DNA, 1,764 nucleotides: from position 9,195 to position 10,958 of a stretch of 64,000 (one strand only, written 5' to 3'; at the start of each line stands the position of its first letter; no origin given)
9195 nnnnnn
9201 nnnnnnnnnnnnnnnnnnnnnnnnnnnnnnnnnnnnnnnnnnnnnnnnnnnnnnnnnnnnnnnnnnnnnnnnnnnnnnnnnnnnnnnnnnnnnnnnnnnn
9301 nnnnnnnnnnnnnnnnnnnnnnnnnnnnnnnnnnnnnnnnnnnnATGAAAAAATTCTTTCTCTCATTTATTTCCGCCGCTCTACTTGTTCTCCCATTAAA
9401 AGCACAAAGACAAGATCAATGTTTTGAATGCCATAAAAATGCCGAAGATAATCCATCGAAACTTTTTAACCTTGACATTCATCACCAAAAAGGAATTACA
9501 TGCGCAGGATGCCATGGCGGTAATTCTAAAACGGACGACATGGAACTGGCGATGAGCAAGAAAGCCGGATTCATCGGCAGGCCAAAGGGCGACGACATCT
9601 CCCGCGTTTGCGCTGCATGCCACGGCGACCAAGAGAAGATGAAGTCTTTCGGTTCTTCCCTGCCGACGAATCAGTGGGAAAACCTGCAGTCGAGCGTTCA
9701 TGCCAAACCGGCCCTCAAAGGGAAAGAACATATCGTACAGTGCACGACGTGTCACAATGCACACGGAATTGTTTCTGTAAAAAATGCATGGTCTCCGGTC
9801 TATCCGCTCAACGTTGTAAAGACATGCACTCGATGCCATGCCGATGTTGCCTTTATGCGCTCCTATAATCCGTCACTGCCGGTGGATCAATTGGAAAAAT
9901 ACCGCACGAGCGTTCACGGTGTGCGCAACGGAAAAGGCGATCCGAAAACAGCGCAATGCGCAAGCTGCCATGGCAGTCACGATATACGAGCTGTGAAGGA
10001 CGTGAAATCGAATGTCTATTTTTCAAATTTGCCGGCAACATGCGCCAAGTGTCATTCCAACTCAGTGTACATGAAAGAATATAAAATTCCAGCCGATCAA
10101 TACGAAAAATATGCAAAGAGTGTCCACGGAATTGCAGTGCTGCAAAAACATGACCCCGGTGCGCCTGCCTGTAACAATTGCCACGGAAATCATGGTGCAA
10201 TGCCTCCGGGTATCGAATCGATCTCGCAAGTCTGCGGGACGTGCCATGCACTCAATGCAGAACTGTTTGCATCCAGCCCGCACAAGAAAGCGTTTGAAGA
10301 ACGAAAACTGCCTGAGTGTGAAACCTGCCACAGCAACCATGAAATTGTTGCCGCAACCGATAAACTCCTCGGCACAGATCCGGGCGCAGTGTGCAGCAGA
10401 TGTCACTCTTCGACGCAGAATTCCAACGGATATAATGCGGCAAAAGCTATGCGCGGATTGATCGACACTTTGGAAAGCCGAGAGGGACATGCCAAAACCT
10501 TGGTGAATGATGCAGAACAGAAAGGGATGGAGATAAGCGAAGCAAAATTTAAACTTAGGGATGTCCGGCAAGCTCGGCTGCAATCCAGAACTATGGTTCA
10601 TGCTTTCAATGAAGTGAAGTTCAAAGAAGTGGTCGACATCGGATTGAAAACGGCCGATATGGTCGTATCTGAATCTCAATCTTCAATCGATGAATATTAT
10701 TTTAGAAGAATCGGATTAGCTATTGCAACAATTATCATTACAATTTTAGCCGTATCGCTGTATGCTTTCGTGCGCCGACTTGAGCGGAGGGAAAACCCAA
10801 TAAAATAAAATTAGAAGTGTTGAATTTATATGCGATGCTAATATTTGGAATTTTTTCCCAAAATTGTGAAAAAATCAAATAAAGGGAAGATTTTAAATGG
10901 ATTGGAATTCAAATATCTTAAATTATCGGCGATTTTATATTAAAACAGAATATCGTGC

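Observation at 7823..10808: Rieske/cytochrome b complex whose c-type subunit is an 11-heme membrane-anchored cytochrome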

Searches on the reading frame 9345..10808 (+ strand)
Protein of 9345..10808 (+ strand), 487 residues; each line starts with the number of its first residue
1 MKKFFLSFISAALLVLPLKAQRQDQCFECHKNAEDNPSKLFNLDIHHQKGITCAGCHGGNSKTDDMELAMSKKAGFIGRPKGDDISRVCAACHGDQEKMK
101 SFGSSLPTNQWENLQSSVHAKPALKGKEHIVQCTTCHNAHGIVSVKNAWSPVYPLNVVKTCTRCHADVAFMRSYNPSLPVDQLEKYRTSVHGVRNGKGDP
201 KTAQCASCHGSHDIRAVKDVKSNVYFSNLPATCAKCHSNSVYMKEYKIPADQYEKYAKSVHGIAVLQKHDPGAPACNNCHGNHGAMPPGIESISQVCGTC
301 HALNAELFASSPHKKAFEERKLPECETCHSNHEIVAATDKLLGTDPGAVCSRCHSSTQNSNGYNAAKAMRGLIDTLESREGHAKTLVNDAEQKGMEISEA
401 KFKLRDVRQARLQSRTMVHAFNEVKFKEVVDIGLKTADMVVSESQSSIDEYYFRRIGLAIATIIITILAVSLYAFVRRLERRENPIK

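Call 5: search_protein_families(library=pfam, proteins=[window:9345-10808:+], max_evalue=0.01)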
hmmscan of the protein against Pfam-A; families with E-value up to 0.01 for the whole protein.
window:9345-10808:+ (487 aa): 5 families
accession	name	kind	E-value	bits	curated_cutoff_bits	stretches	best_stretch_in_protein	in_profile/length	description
PF14537.11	Cytochrom_c3_2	-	1.6e-17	64.2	25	3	46-165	2-78/79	Cytochrome c3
PF09699.15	Paired_CXXCH_1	-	5.8e-17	61.5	20.6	3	324-357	8-39/41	Doubled CXXCH motif (Paired_CXXCH_1)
PF14522.11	Cytochrome_C7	-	4.8e-16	58.8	24.8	1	229-301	12-66/67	Cytochrome c7 and related cytochrome c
PF22678.1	Cytochrom_c_NrfB-like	-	4.7e-07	30.6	27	1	20-70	30-78/89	Cytochrome c-type protein NrfB-like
PF13435.11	Cytochrome_C554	-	0.00028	22.2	20.8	1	20-58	45-84/84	Cytochrome c554 and c-prime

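Call 6: search_protein_families(library=ncbifam, proteins=[window:9345-10808:+], max_evalue=0.01)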
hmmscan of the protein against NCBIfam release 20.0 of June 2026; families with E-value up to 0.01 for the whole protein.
window:9345-10808:+ (487 aa): 7 families
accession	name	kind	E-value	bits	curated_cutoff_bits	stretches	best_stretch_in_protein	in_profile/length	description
TIGR03508.1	decahem_SO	subfamily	8.8e-16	58.1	192.2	3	184-358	15-178/258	DmsE family decaheme c-type cytochrome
NF008659.0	PRK11659.1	equivalog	1.4e-07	31.4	184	1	21-103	108-177/188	cytochrome c nitrite reductase pentaheme subunit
TIGR01905.1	paired_CXXCH_1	subfamily_domain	2e-07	30.8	25.2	1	324-357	8-39/41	doubled CXXCH domain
NF008339.0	PRK11125.1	equivalog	0.001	17.8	595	1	40-99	276-332/487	ammonia-forming cytochrome c nitrite reductase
NF041198.1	UshA_like_PCGU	equivalog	0.0019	16.9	275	0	21-97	440-512/519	UshA-like (seleno)protein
TIGR03146.1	cyt_nit_nrfB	equivalog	0.0056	17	166.6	0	21-72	82-131/145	cytochrome c nitrite reductase pentaheme subunit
TIGR03153.1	cytochr_NrfH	equivalog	0.0089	16.1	134.2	0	23-57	102-133/138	cytochrome c nitrite reductase small subunit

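Call 7: find_homologous_proteins(query=window:9345-10808:+, max_evalue=0.00001)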
Query window:9345-10808:+ (487 aa): 4331 proteins with E <= 0.00001 among 8000 candidates; the best 120 are listed.
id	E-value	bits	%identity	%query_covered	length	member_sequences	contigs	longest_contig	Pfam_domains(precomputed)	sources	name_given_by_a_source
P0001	0.0e+0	1063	93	100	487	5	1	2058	PF09699.16,PF14537.12,PF22678.2,PF14522.12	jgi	jgi:predicted CXXCH cytochrome family protein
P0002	1.1e-295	999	88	100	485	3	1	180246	PF09699.16,PF14537.12,PF22678.2,PF14522.12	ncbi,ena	-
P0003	1.8e-292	988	87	100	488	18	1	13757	PF09699.16,PF14537.12,PF22678.2,PF14522.12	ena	-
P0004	1.4e-250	850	74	99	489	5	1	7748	PF09699.16,PF14537.12,PF13435.12,PF22678.2,PF00684.26,PF14522.12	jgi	jgi:predicted CXXCH cytochrome family protein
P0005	8.6e-250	847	74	99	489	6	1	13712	PF09699.16,PF14537.12,PF22678.2,PF00684.26,PF02335.21,PF14522.12,PF22113.2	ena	-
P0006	3.7e-249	845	78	95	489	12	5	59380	PF09699.16,PF14537.12,PF13435.12,PF22678.2,PF02335.21,PF14522.12,PF22113.2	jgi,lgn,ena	jgi:predicted CXXCH cytochrome family protein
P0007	1.2e-247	840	75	96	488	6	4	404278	PF09699.16,PF14537.12,PF22678.2,PF00684.26,PF14522.12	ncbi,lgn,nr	ncbi:MAG: cytochrome c3 family protein [Ignavibacteriales bacterium]|nr:cytochrome c3 family protein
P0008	1.2e-247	840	74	99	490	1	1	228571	PF09699.16,PF14537.12,PF13435.12,PF22678.2,PF00684.26,PF02335.21,PF14522.12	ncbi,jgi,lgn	ncbi:MAG: ammonia-forming cytochrome c nitrite reductase subunit c552 [Bacteroidota bacterium]|jgi:p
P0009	9.1e-247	837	75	99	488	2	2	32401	PF09699.16,PF14537.12,PF13435.12,PF22678.2,PF14522.12,PF22113.2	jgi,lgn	-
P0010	5.4e-246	835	74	99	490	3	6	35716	PF09699.16,PF14537.12,PF13435.12,PF22678.2,PF00684.26,PF14522.12,PF22113.2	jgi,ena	-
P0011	2.6e-245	833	73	99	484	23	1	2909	PF09699.16,PF14537.12,PF13435.12,PF22678.2,PF00684.26,PF02335.21,PF14522.12,PF22113.2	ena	-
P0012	5.0e-245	832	74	97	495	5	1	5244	PF09699.16,PF14537.12,PF13435.12,PF22678.2,PF00684.26,PF14522.12,PF22113.2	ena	-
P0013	7.3e-245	831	73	99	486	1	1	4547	PF09699.16,PF14537.12,PF22678.2,PF00684.26,PF14522.12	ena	-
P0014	3.7e-243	826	73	98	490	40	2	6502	PF09699.16,PF14537.12,PF13435.12,PF22678.2,PF14522.12,PF22113.2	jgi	jgi:predicted CXXCH cytochrome family protein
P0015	6.3e-243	825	75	95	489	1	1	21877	PF09699.16,PF14537.12,PF13435.12,PF22678.2,PF14522.12,PF22113.2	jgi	jgi:predicted CXXCH cytochrome family protein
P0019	1.1e-240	817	71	99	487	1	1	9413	PF09699.16,PF14537.12,PF13435.12,PF22678.2,PF02335.21,PF14522.12,PF22113.2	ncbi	-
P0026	1.3e-236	804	69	99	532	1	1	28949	PF09699.16,PF14537.12,PF13435.12,PF22678.2,PF00684.26,PF02335.21,PF14522.12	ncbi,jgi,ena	-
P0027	1.0e-235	801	71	98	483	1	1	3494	PF09699.16,PF14537.12,PF22678.2,PF00684.26,PF02335.21,PF14522.12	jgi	jgi:predicted CXXCH cytochrome family protein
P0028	1.4e-234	797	73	95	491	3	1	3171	PF09699.16,PF14537.12,PF13435.12,PF22678.2,PF02335.21,PF14522.12,PF22113.2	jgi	jgi:predicted CXXCH cytochrome family protein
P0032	5.2e-234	795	71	97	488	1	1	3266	PF09699.16,PF14537.12,PF22678.2,PF00684.26,PF02335.21,PF14522.12,PF22113.2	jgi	jgi:predicted CXXCH cytochrome family protein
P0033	7.3e-234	795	70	99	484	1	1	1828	PF09699.16,PF14537.12,PF13435.12,PF22678.2,PF00684.26,PF02335.21,PF14522.12,PF22113.2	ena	-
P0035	2.9e-233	793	69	99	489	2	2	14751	PF09699.16,PF14537.12,PF22678.2,PF02335.21,PF14522.12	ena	-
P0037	4.4e-233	792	69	99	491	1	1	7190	PF09699.16,PF14537.12,PF13435.12,PF22678.2,PF02335.21,PF14522.12,PF22113.2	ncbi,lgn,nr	ncbi:MAG: ammonia-forming cytochrome c nitrite reductase subunit c552 [Bacteroidota bacterium]|nr:am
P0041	3.3e-232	789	69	97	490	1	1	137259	PF09699.16,PF14537.12,PF13435.12,PF22678.2,PF00684.26,PF02335.21,PF14522.12,PF22113.2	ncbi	-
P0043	4.1e-231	786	71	94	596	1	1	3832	PF09699.16,PF14537.12,PF13435.12,PF00684.26,PF02335.21,PF14522.12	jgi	jgi:predicted CXXCH cytochrome family protein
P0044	1.1e-230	784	68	99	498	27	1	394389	PF09699.16,PF14537.12,PF22678.2,PF00684.26,PF02335.21,PF14522.12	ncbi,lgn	-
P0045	3.6e-230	783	71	94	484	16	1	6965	PF09699.16,PF14537.12,PF13435.12,PF22678.2,PF02335.21,PF14522.12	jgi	-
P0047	4.3e-229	779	69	99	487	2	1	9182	PF09699.16,PF14537.12,PF22678.2,PF02335.21,PF14522.12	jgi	-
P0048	4.7e-229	779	69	99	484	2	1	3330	PF09699.16,PF14537.12,PF13435.12,PF22678.2,PF02335.21,PF14522.12,PF22113.2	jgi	jgi:predicted CXXCH cytochrome family protein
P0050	6.6e-229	779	69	98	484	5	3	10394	PF09699.16,PF14537.12,PF13435.12,PF22678.2,PF00684.26,PF02335.21,PF14522.12,PF22113.2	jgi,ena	-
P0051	1.4e-228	777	69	98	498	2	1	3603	PF09699.16,PF14537.12,PF22678.2,PF00684.26,PF02335.21,PF14522.12,PF22113.2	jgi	jgi:predicted CXXCH cytochrome family protein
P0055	3.8e-228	776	69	98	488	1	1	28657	PF09699.16,PF14537.12,PF22678.2,PF02085.22,PF00684.26,PF02335.21,PF14522.12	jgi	jgi:predicted CXXCH cytochrome family protein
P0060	1.2e-227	774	69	98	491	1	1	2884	PF09699.16,PF14537.12,PF22678.2,PF02335.21,PF14522.12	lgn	-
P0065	6.4e-227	772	68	99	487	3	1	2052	PF09699.16,PF14537.12,PF13435.12,PF22678.2,PF02335.21,PF14522.12,PF22113.2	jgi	jgi:predicted CXXCH cytochrome family protein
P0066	6.6e-227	772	68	100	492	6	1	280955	PF09699.16,PF14537.12,PF22678.2,PF02335.21,PF14522.12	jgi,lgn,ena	-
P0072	2.9e-226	770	69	98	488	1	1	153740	PF09699.16,PF14537.12,PF22678.2,PF02085.22,PF02335.21,PF14522.12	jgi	jgi:predicted CXXCH cytochrome family protein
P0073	5.7e-226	769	67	98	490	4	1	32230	PF09699.16,PF14537.12,PF22678.2,PF00684.26,PF02335.21,PF14522.12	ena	-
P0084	3.6e-225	766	67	98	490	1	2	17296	PF09699.16,PF14537.12,PF22678.2,PF02335.21,PF14522.12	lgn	-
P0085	4.2e-225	766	67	98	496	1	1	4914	PF09699.16,PF14537.12,PF00684.26,PF02335.21,PF14522.12,PF22113.2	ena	-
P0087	6.4e-225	765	68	98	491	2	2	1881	PF09699.16,PF14537.12,PF00684.26,PF02335.21,PF14522.12,PF22113.2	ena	-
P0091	1.7e-224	764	66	99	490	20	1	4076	PF09699.16,PF14537.12,PF00684.26,PF02335.21,PF14522.12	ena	-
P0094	4.1e-224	763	68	94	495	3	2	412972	PF09699.16,PF14537.12,PF22678.2,PF00684.26,PF02335.21,PF14522.12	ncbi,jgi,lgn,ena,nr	ncbi:MAG TPA: ammonia-forming cytochrome c nitrite reductase subunit c552 [Bacteroidota bacterium]|n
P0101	1.0e-223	761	67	98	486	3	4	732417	PF09699.16,PF14537.12,PF22678.2,PF14522.12,PF22113.2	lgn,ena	-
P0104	1.1e-223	761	67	99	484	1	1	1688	PF09699.16,PF14537.12,PF22678.2,PF00684.26,PF02335.21,PF14522.12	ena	-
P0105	1.4e-223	761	68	98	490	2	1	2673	PF09699.16,PF14537.12,PF02335.21,PF14522.12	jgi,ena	-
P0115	7.7e-223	759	69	95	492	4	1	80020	PF09699.16,PF14537.12,PF22678.2,PF02335.21,PF14522.12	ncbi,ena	-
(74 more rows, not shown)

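Call 8: find_related_loci(query=window:9345-10808:+, collection=genome_contigs, flank=10000)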
Query window:9345-10808:+ (487 aa) in genome_contigs; peptide patterns used: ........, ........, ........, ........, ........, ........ (x = any residue, [..] = any of these).
63 stretches matched a pattern; 30 encode a relative of the query (tblastn E <= 1e-3); 30 distinct loci.
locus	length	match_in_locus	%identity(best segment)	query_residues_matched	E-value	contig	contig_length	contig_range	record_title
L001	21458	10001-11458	86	1-486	0e+0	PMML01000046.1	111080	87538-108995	MAG: Ignavibacteriae bacterium isolate fen_1254 73.20100900_E1D.45_contig_2420, whole genome shotgun sequence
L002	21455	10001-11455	88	1-486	0e+0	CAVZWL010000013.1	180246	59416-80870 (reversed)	MAG: Ignavibacteriota bacterium isolate MFD01476.bin.2.1 genome assembly, contig: contig_41134, whole genome shotgun seq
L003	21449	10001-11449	75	1-481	0e+0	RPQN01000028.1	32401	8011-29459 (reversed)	MAG: Ignavibacteriae bacterium isolate metabat2.334 metabat2.334_Contig_542729, whole genome shotgun sequence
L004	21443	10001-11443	73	4-484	0e+0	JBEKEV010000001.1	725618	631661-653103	MAG: Bacteroidota bacterium isolate SPRUCE 214 SPRUCE_214_1, whole genome shotgun sequence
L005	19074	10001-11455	72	1-483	0e+0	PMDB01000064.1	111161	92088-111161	MAG: Ignavibacteriae bacterium isolate fen_1287 73.20120700_E2X.73_contig_51374, whole genome shotgun sequence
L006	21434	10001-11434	74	1-476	0e+0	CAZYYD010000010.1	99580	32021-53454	MAG TPA_asm: uncultured Ignavibacteriaceae bacterium isolate SRP178699_co1_24 genome assembly, contig: NODE_126_length_9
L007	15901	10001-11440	65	5-483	0e+0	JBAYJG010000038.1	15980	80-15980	MAG: Bacteroidota bacterium isolate SO_2016_GW1_5 scaffold06295_OW334_2016, whole genome shotgun sequence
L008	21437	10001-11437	64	5-483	0e+0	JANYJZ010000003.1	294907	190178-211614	MAG: Ignavibacteriae bacterium isolate GL140_4_metabinner_9 GL140_4_k141_463020, whole genome shotgun sequence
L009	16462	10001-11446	64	1-483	0e+0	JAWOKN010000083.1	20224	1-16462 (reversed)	MAG: Bacteroidota bacterium isolate bin_159 c_000000020676, whole genome shotgun sequence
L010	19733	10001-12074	64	2-483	0e+0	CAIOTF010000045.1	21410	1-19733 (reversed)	MAG: uncultured Ignavibacteriae bacterium isolate KTt_bin-1621 genome assembly, contig: bin-1621:45/54, whole genome sho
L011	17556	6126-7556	65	6-482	0e+0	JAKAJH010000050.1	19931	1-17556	MAG: Bacteroidetes bacterium isolate WY3.bin82 NODE_4441_length_19931_cov_1.869319, whole genome shotgun sequence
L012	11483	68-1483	63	4-482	0e+0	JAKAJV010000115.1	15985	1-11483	MAG: Bacteroidetes bacterium isolate WY4.bin22 NODE_4516_length_15985_cov_2.053664, whole genome shotgun sequence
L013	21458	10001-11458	72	1-484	0e+0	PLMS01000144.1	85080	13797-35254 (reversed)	MAG: Ignavibacteriae bacterium isolate fen_1299 73.20120800_E2X.46_contig_912, whole genome shotgun sequence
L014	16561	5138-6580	62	1-483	0e+0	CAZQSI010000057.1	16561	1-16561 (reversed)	MAG TPA_asm: uncultured Chitinophagaceae bacterium isolate SRP237561_co1_86 genome assembly, contig: NODE_6022_length_16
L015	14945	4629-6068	62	4-482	0e+0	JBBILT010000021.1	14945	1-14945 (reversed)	MAG: Ignavibacteriales bacterium isolate PLS170224_bin_215 NODE_1991_length_14945_cov_2.64307, whole genome shotgun sequ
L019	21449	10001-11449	60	8-483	0e+0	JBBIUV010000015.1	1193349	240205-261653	MAG: Ignavibacteria bacterium isolate QH1S170213_bin_61 NODE_1_length_1193349_cov_9.78718, whole genome shotgun sequence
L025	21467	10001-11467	55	1-483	0e+0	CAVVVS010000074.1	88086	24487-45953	MAG: uncultured Ignavibacteriales bacterium isolate MFD02923.bin.1.123 genome assembly, contig: contig_44748, whole geno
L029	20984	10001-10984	41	155-481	7e-85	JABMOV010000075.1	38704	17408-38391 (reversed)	MAG: Candidatus Neomarinimicrobiota bacterium isolate bin.159 k141_2806070, whole genome shotgun sequence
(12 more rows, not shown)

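Call 29: search_solved_structures(query=window:9345-10808:+, max_evalue=0.01, show_alignments=1)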
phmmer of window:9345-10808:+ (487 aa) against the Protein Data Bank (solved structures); distinct sequences matched with E-value up to 0.01: 0.

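Call 38: predict_structure(alignment_id=A1)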
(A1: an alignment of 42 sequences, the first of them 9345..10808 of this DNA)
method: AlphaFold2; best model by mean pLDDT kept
length: 487 residues; sequences in the alignment: 42
mean_pLDDT: 76.0   pTM: 0.57
mean pLDDT of the five models: 76.0, 70.1, 64.7, 56.9, 53.1
residues with pLDDT >= 90: 78; 70-90: 278; 50-70: 103; < 50: 28
segments of 3 or more residues with pLDDT < 50: 16-22, 122-130, 335-339
pLDDT, mean of each block of 10 residues (from residue 1): 54 47 76 85 89 89 89 88 75 81 78 72 44 75 85 79 74 63 76 79 71 77 84 81 76 77 77 72 56 59 55 62 57 51 69 80 82 89 95 91 84 68 78 95 95 93 96 90 59
secondary structure, 60 per line:
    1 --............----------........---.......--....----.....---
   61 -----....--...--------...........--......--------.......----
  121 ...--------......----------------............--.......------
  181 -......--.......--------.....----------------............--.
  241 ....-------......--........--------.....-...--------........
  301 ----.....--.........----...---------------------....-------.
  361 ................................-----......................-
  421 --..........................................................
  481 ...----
elements in order: H3-14 H25-32 H36-42 H45-48 H53-57 H66-69 H83-93 H96-101 H110-116 H132-137 H154-165 H168-174 H182-187 H190-196 H205-209 H226-237 H240-244 H252-257 H260-267 H276-280 H293-300 H305-309 H312-320 H349-352 H360-392 H398-419 H423-483

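Call 40: fold_search(model_id=the predicted structure, library=pdb)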
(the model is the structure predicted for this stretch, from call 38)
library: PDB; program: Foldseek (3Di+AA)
matches with E <= 10: 67; with E <= 0.001: 0
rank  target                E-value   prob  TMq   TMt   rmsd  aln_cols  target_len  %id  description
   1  6tz4_02               9.2e-01  0.80  0.11  0.28  14.2       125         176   14  CryoEM reconstruction of membrane-bound ESCRT-III filament composed of CHMP1B+IST1 (right-handed) (released 2020-04-08)
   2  4rkm_B                1.2e+00  0.21  0.18  0.14  13.6       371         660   12  Wolinella succinogenes octaheme sulfite reductase MccA, form I (released 2015-02-04)
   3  4rkm_G                1.5e+00  0.14  0.17  0.14  14.1       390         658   12  Wolinella succinogenes octaheme sulfite reductase MccA, form I (released 2015-02-04)
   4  8v2q_A                1.5e+00  0.63  0.11  0.27  15.6       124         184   12  CHMP1B/IST1 ssRNA bound copolymer (released 2024-11-27)
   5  6tz5_AA               1.6e+00  0.66  0.12  0.29  13.9       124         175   14  CryoEM reconstruction of membrane-bound ESCRT-III filament composed of CHMP1B+IST1 (left-handed) (released 2020-04-08)
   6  6tz9_A                1.9e+00  0.57  0.12  0.31  15.6       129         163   11  CryoEM reconstruction of membrane-bound ESCRT-III filament composed of CHMP1B only (released 2020-04-08)
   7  1t98_A                2.0e+00  0.04  0.08  0.14  24.6       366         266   14  Crystal Structure of MukF(1-287) (released 2005-05-24)
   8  5los                  2.5e+00  0.28  0.08  0.39  16.1        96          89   14  Piriformospora indica PIIN_05872 (released 2018-05-02)
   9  6e8g_AA               2.6e+00  0.51  0.12  0.29  13.2       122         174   15  CryoEM reconstruction of IST1-CHMP1B copolymer filament bound to ssDNA at 2.9 Angstrom resolution (released 2018-08-15)
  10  5bw9_g                2.6e+00  0.35  0.12  0.32  18.3       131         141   12  Crystal Structure of Yeast V1-ATPase in the Autoinhibited Form (released 2016-06-08)
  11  7uni_D                3.4e+00  0.20  0.16  0.32  17.5       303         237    5  De novo designed chlorophyll dimer protein with Zn pheophorbide a methyl ester, SP2-ZnPPaM (released 2023-04-19)
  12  7a0g_FFF              3.5e+00  0.06  0.08  0.13  37.1       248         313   11  Structure of the SmhB pore of the tripartite alpha-pore forming toxin, Smh, from Serratia marcescens. (released 2021-03-31)
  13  5kuc                  3.8e+00  0.02  0.09  0.10  31.0       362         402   15  Crystal structure of trypsin activated Cry6Aa (released 2016-08-03)
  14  6bbh_A                4.4e+00  0.44  0.13  0.37  21.8       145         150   10  The CRAC channel Orai in an unlatched-closed conformation; K163W loss-of-function mutation (released 2018-09-12)
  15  3jc1_Ab               4.4e+00  0.33  0.12  0.31  13.4       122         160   15  Electron cryo-microscopy of the IST1-CHMP1B ESCRT-III copolymer (released 2015-12-16)
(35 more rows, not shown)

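Call 45: find_encoding_contigs(protein=P0101, flank=10000, max_places=2)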
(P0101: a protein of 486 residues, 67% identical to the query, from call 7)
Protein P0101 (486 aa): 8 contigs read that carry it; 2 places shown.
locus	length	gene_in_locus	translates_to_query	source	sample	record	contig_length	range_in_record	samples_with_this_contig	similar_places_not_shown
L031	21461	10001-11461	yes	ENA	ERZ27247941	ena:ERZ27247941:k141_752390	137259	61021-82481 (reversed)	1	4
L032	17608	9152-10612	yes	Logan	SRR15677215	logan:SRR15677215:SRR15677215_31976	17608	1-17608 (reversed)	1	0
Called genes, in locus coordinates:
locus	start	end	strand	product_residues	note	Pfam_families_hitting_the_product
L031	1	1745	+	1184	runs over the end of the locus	PF01855:POR_N, PF17147:PFOR_II, PF01558:POR, PF10371:EKR, PF12838:Fer4_7, PF13237:Fer4_10, PF13484:Fer4_16, PF02775:TPP_enzyme_C, +6 more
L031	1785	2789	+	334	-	PF01180:DHO_dh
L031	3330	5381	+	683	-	PF02085:Cytochrom_CIII (faint), PF09699:Paired_CXXCH_1 (faint), PF14522:Cytochrome_C7 (faint), PF14537:Cytochrom_c3_2 (faint), PF01292:Ni_hydr_CYTB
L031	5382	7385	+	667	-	PF02085:Cytochrom_CIII (faint), PF09699:Paired_CXXCH_1 (faint), PF14522:Cytochrome_C7 (faint), PF14537:Cytochrom_c3_2 (faint), PF22113:Mtrc-MtrF_II-IV_dom (faint)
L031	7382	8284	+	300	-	PF01292:Ni_hydr_CYTB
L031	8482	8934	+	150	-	PF00355:Rieske, PF13806:Rieske_2 (weak)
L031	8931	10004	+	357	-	PF00033:Cytochrome_B, PF13631:Cytochrom_B_N_2, PF00032:Cytochrom_B_C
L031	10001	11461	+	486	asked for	PF14522:Cytochrome_C7 (faint), PF22678:Cytochrom_c_NrfB-like (faint), PF09699:Paired_CXXCH_1 (faint), PF14537:Cytochrom_c3_2 (weak), PF22113:Mtrc-MtrF_II-IV_dom (weak)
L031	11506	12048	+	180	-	PF14522:Cytochrome_C7 (faint), PF22113:Mtrc-MtrF_II-IV_dom (faint), PF13442:Cytochrome_CBB3 (faint), PF09699:Paired_CXXCH_1 (faint), PF13435:Cytochrome_C554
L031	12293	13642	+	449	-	-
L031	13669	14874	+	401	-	PF02085:Cytochrom_CIII (faint), PF14522:Cytochrome_C7 (weak), PF14537:Cytochrom_c3_2 (faint), PF22113:Mtrc-MtrF_II-IV_dom (faint), PF14522:Cytochrome_C7 (weak)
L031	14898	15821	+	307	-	PF14522:Cytochrome_C7 (faint), PF14537:Cytochrom_c3_2 (faint)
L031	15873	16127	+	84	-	PF13370:Fer4_13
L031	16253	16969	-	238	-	-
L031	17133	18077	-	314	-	PF02899:Phage_int_SAM_1, PF00589:Phage_integrase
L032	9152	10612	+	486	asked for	PF14522:Cytochrome_C7 (faint), PF22678:Cytochrom_c_NrfB-like (faint), PF09699:Paired_CXXCH_1 (faint), PF14537:Cytochrom_c3_2 (weak), PF22113:Mtrc-MtrF_II-IV_dom (weak)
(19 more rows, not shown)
